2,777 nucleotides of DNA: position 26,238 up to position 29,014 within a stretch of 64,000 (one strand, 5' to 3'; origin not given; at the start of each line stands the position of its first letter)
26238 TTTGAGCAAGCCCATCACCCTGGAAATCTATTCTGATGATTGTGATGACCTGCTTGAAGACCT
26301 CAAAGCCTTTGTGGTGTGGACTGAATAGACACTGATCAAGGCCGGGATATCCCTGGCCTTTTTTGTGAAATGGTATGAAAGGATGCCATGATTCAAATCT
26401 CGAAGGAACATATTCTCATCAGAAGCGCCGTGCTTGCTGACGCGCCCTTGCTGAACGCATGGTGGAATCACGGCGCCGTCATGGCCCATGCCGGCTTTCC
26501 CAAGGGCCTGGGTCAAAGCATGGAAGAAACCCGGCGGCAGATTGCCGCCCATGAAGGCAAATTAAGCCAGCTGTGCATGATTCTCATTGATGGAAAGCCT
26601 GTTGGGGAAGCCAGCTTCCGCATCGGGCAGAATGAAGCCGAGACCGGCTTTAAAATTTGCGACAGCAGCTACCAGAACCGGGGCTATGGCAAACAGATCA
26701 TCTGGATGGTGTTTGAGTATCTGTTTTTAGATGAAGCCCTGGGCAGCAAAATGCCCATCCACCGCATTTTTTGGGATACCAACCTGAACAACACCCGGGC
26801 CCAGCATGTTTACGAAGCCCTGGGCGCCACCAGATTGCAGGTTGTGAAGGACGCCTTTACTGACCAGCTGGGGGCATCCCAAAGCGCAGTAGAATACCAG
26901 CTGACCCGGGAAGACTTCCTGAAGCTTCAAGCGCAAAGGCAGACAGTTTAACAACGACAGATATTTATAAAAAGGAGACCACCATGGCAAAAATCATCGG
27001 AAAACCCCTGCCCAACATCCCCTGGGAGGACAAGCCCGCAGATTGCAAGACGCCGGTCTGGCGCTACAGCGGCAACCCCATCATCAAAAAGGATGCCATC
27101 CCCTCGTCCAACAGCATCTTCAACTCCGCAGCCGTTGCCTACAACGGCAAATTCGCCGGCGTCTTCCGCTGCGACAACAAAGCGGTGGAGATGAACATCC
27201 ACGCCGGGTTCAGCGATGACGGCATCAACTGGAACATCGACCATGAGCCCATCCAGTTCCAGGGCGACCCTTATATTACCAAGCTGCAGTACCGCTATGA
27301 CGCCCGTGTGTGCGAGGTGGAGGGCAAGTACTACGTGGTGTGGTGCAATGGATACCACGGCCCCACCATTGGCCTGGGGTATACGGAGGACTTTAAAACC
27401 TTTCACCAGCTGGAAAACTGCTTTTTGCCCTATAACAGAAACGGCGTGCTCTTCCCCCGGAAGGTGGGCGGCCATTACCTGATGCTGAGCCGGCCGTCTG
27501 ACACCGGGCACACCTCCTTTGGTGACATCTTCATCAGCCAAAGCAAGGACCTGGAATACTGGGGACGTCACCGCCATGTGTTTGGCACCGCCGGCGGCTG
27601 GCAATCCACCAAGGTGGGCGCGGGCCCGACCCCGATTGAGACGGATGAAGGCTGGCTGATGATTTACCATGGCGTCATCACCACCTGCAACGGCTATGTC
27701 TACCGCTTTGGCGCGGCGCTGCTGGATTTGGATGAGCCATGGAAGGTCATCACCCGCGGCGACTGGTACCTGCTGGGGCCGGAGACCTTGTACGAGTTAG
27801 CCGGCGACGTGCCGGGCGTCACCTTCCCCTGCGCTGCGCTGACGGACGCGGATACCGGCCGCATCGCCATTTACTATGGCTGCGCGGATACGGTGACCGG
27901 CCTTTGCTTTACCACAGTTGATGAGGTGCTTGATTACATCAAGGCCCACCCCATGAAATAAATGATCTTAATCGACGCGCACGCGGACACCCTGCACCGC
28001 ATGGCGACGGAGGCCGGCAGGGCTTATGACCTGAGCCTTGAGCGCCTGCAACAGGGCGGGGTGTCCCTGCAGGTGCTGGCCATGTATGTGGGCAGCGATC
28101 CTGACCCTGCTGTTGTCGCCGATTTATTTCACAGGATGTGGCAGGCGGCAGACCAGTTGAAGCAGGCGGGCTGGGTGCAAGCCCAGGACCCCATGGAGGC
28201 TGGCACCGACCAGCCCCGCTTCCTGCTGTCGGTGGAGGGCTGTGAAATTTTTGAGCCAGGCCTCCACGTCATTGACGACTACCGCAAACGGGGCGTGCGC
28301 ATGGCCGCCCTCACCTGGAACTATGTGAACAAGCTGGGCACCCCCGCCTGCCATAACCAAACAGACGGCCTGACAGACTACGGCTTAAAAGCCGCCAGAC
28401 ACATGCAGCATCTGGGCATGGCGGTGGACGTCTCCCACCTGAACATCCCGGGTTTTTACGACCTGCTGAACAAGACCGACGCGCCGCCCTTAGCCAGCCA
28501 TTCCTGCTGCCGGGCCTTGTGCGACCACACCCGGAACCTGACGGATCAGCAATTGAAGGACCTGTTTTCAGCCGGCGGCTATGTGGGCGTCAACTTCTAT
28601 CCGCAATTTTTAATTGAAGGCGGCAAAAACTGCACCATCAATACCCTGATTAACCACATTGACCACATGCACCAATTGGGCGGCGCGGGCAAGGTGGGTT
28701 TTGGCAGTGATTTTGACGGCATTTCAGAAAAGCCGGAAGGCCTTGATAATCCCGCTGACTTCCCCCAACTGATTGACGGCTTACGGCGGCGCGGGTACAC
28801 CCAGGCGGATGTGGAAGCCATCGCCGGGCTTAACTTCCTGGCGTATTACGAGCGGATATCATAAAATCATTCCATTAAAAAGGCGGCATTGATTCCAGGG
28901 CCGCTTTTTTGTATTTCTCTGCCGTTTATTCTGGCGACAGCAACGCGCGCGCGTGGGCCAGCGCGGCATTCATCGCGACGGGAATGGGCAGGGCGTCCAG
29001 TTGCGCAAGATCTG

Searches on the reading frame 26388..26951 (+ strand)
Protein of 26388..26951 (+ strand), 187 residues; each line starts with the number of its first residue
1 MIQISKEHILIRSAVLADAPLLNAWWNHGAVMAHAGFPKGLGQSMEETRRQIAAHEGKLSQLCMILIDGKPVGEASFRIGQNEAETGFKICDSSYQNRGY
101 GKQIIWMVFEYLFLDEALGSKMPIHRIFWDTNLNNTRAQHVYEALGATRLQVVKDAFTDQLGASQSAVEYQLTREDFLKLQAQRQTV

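Call 71: search_protein_families(library=pfam, proteins=[window:26388-26951:+], max_evalue=0.00001)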
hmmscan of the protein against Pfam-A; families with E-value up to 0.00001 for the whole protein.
window:26388-26951:+ (187 aa): 3 families
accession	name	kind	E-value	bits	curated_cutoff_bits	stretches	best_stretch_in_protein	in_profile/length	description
PF13302.13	Acetyltransf_3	-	8.9e-12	46.3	25.4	1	9-147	2-137/138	Acetyltransferase (GNAT) domain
PF00583.31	Acetyltransf_1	-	9.8e-10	39.2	20.7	1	45-146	20-115/116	Acetyltransferase (GNAT) family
PF13523.12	Acetyltransf_8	-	5.1e-07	29.8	27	0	17-73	4-57/145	Acetyltransferase (GNAT) domain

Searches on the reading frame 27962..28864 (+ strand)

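Call 71: search_protein_families(library=pfam, proteins=[window:27962-28864:+], max_evalue=0.00001)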
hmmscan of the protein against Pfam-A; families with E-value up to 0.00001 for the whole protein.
window:27962-28864:+ (300 aa): 1 family
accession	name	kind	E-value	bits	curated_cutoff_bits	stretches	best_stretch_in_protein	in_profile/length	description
PF01244.27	Peptidase_M19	-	1.4e-74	251.5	26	1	1-294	6-315/319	Membrane dipeptidase (Peptidase family M19)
